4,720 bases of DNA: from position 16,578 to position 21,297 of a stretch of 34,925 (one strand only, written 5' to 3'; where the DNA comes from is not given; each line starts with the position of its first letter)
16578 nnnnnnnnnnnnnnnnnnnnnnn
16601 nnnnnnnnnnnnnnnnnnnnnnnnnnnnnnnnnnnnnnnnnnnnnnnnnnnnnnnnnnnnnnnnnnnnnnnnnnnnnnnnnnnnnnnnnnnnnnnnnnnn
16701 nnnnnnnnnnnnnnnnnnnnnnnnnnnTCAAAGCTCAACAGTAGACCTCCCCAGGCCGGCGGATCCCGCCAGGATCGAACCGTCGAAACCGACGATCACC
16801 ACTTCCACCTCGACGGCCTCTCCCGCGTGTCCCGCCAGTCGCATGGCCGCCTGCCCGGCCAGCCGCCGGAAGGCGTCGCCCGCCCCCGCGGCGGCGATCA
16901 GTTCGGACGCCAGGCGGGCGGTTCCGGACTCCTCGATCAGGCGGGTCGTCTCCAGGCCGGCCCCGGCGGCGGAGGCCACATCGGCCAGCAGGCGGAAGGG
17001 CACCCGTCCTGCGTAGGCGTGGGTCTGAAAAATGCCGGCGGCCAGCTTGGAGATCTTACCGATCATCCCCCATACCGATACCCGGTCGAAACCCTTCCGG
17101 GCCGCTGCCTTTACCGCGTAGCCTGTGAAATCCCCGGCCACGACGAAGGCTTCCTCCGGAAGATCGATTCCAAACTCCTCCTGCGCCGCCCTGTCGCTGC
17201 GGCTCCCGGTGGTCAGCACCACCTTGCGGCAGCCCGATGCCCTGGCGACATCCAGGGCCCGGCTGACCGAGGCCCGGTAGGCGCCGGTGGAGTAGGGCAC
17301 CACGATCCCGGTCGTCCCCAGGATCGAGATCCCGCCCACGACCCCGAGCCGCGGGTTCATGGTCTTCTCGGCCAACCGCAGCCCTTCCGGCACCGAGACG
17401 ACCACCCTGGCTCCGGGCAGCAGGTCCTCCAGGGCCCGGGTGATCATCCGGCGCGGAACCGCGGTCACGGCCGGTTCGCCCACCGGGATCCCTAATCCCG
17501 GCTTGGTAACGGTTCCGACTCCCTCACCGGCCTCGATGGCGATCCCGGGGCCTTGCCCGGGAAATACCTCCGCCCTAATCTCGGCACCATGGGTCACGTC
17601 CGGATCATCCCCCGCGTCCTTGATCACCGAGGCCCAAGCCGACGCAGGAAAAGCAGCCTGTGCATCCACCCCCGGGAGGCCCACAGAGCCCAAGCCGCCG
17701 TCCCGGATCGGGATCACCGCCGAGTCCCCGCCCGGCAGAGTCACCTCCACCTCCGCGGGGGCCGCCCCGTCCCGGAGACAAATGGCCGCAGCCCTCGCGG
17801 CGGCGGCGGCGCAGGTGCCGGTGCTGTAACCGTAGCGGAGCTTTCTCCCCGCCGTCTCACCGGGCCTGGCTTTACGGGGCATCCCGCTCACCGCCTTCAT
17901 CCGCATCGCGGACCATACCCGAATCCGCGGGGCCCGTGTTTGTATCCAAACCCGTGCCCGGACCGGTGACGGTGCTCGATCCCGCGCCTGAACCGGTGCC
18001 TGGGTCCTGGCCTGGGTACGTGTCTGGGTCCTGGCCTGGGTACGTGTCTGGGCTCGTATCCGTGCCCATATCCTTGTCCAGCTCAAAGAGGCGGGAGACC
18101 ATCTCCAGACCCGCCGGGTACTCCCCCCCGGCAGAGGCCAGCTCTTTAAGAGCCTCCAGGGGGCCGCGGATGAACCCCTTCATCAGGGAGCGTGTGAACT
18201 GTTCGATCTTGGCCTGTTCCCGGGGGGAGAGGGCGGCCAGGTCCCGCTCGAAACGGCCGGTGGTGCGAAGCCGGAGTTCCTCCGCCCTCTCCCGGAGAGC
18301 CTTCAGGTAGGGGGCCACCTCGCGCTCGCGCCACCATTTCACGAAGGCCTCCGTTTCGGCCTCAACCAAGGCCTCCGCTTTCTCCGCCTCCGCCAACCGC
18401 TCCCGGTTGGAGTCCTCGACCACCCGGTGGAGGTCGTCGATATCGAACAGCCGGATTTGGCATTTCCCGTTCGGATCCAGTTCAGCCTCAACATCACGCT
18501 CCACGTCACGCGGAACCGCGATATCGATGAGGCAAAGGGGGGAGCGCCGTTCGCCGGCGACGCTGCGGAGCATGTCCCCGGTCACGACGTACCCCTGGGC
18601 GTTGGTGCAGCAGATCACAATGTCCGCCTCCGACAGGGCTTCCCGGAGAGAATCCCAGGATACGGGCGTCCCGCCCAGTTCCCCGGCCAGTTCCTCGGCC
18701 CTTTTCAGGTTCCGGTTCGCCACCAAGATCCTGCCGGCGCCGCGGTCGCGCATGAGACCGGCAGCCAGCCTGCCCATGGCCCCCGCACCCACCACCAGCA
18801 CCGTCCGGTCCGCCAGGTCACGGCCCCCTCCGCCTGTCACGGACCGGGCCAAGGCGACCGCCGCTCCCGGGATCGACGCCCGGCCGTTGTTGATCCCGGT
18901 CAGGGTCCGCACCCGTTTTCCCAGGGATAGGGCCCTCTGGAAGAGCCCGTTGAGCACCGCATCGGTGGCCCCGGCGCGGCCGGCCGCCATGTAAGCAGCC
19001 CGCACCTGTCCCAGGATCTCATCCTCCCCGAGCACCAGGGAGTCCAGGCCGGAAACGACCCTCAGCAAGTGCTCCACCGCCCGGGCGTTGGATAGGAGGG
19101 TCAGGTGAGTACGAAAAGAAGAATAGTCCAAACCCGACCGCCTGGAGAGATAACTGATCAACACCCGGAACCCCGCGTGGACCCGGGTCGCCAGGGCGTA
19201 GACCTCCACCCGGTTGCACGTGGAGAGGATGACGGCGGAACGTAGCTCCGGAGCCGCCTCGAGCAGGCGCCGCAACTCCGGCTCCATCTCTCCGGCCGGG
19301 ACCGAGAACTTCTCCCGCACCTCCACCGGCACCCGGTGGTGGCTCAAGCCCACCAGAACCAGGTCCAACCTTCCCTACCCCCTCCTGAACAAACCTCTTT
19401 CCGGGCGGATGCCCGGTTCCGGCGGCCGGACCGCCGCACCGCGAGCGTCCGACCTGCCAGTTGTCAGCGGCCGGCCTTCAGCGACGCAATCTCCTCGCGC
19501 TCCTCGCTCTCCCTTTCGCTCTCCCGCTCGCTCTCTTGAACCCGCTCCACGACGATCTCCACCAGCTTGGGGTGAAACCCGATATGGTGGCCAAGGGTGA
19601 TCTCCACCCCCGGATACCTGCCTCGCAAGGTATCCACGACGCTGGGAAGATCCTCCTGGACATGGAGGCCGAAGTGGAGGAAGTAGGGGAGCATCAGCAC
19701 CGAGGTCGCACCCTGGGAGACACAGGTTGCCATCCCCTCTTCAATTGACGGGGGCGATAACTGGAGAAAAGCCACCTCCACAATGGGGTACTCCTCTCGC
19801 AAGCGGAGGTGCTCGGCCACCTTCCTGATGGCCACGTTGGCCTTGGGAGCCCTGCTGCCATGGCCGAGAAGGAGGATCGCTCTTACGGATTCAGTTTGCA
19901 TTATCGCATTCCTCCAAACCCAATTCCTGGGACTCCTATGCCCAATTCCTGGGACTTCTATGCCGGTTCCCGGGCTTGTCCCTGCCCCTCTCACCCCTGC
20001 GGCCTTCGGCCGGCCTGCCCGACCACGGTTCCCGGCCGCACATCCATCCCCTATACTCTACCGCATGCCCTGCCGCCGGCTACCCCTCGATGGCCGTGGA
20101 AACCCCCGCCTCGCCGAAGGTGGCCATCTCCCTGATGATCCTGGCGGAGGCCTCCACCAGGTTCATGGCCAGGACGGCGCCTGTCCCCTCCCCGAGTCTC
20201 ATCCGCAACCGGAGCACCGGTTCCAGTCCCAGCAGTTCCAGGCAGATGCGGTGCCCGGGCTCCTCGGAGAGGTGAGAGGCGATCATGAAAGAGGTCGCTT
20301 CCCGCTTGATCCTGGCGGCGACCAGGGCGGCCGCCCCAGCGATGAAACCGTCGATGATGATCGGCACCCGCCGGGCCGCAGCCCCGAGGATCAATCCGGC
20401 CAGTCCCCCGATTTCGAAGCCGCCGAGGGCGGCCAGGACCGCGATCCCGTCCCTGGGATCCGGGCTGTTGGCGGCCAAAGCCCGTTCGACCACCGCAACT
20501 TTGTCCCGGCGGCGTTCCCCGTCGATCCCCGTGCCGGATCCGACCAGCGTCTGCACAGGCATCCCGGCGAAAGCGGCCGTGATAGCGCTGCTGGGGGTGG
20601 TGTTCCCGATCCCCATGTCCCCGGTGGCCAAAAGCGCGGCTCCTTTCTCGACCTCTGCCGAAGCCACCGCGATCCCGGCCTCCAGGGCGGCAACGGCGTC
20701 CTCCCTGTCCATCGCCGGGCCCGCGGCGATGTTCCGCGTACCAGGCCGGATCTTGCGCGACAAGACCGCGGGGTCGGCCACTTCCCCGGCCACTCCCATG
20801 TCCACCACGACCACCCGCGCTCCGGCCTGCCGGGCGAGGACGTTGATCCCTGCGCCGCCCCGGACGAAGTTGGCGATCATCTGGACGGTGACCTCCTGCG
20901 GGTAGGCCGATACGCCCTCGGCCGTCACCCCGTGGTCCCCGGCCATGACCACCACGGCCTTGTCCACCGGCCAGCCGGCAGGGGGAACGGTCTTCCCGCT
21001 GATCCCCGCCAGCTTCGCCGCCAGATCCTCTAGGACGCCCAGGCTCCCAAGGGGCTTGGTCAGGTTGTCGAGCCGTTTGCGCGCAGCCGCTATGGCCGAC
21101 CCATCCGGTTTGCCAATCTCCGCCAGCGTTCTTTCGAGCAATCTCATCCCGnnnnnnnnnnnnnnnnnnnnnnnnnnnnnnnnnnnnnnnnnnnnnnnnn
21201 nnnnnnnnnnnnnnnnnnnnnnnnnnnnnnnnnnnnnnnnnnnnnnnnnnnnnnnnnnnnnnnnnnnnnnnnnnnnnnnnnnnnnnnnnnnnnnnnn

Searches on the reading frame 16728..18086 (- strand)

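Call 8: search_protein_families(library=ncbifam, proteins=[window:16728-18086:-], max_evalue=0.00001)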
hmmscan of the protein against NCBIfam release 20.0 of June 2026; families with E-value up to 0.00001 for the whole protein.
window:16728-18086:- (452 aa): 5 families
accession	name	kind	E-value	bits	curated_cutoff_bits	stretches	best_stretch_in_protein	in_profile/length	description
NF000849.0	PRK00075.1-1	equivalog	2.9e-117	392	348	1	78-441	7-360/366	cobalt-precorrin-5B (C(1))-methyltransferase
TIGR00312.2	cbiD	equivalog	1.3e-113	379.7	200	1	83-440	1-346/346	cobalt-precorrin-5B (C(1))-methyltransferase CbiD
NF000856.0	PRK00075.2-5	equivalog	3.3e-33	115.2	343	1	79-319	37-252/334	cobalt-precorrin-5B (C(1))-methyltransferase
NF000855.0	PRK00075.2-4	equivalog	8.8e-27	93.8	399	1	80-319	40-254/339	cobalt-precorrin-5B (C(1))-methyltransferase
NF000853.0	PRK00075.2-2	equivalog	8.5e-15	54.7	346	1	83-306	44-234/307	cobalt-precorrin-5B (C(1))-methyltransferase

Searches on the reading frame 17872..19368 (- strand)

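Call 8: search_protein_families(library=ncbifam, proteins=[window:17872-19368:-], max_evalue=0.00001)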
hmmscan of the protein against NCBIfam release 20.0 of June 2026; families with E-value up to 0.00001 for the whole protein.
window:17872-19368:- (498 aa): 9 families
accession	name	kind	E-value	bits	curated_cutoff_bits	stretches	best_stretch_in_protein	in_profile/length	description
NF000744.0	PRK00045.1-3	equivalog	2.1e-114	382.8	429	1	1-437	1-431/447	glutamyl-tRNA reductase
TIGR01035.1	hemA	equivalog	3.6e-112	375.3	209.55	1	4-430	2-415/416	glutamyl-tRNA reductase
NF000750.0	PRK00045.3-4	equivalog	1e-60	206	289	1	6-439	6-422/439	glutamyl-tRNA reductase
NF000752.0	PRK00045.4-2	equivalog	1.5e-35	123.2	381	1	46-404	48-375/412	glutamyl-tRNA reductase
NF010548.0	PRK13940.1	equivalog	8.1e-35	120.4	469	1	1-409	1-391/414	glutamyl-tRNA reductase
NF000751.1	PRK00045.4-1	equivalog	2.7e-23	82.7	478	1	46-232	48-228/426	glutamyl-tRNA reductase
NF001909.0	PRK00676.1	equivalog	1.5e-18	67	478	1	5-168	5-160/338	glutamyl-tRNA reductase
NF001312.0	PRK00258.1-4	equivalog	3.6e-07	29.7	295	1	188-256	128-198/285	shikimate dehydrogenase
NF001319.0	PRK00258.3-3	equivalog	7.8e-06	25.1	252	0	185-256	120-193/279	shikimate dehydrogenase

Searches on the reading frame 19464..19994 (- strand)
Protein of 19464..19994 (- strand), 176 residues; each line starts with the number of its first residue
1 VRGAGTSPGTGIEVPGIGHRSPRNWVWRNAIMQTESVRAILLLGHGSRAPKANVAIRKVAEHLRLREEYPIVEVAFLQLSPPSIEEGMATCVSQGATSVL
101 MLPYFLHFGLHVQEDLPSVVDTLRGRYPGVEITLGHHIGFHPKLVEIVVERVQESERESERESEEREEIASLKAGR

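Call 8: search_protein_families(library=ncbifam, proteins=[window:19464-19994:-], max_evalue=0.00001)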
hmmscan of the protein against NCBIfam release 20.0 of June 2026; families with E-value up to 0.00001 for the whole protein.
window:19464-19994:- (176 aa): 4 families
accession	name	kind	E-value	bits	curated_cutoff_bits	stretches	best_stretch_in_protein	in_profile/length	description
NF033198.0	F430_CfbA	equivalog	2.9e-22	78.9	120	1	39-154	1-122/122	sirohydrochlorin nickelochelatase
NF002090.2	PRK00923.1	subfamily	1.8e-21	76.5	120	1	39-154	2-128/129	sirohydrochlorin nickelochelatase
NF002671.0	PRK02395.1-3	equivalog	1.7e-12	47.2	258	1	38-156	134-254/262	hypothetical protein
NF002672.0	PRK02395.1-4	subfamily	3.3e-10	39.3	435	1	38-168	151-285/486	hypothetical protein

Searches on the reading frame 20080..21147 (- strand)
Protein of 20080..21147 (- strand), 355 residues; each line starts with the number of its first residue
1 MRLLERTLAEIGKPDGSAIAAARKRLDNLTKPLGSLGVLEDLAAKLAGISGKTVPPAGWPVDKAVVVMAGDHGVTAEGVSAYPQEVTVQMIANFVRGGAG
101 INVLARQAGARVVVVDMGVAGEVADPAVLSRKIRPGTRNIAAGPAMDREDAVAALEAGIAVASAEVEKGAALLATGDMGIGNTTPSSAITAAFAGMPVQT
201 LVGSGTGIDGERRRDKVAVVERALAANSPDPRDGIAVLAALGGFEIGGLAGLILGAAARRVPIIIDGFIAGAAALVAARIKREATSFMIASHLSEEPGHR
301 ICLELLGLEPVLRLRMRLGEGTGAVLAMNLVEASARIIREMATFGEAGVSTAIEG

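Call 3: search_protein_families(library=pfam, proteins=[window:20080-21147:-], max_evalue=1)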
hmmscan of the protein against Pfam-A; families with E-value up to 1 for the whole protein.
window:20080-21147:- (355 aa): 1 family
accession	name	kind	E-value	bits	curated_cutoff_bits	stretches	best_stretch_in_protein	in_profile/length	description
PF02277.22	DBI_PRT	-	7.7e-133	443.2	22.6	1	11-349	1-329/329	Phosphoribosyltransferase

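Call 4: search_protein_families(library=ncbifam, proteins=[window:20080-21147:-], max_evalue=1)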
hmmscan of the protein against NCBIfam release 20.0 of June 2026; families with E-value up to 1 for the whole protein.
window:20080-21147:- (355 aa): 2 families
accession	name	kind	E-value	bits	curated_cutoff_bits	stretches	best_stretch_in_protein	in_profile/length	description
TIGR03160.1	cobT_DBIPRT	equivalog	6.9e-133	443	319.3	1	15-349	2-334/334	nicotinate-nucleotide--dimethylbenzimidazole phosphoribosyltransferase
NF000996.0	PRK00105.1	subfamily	2.3e-131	438.2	306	1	4-351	4-348/350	nicotinate-nucleotide--dimethylbenzimidazole phosphoribosyltransferase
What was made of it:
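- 20080..21147 (-): cobT (nicotinate-nucleotide--DMB phosphoribosyltransferase), the first gene of the downstream B12 array (cbiX, hemA, cbiD ... cobC, down to 834). TIGR03160 443 bits (call 4).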
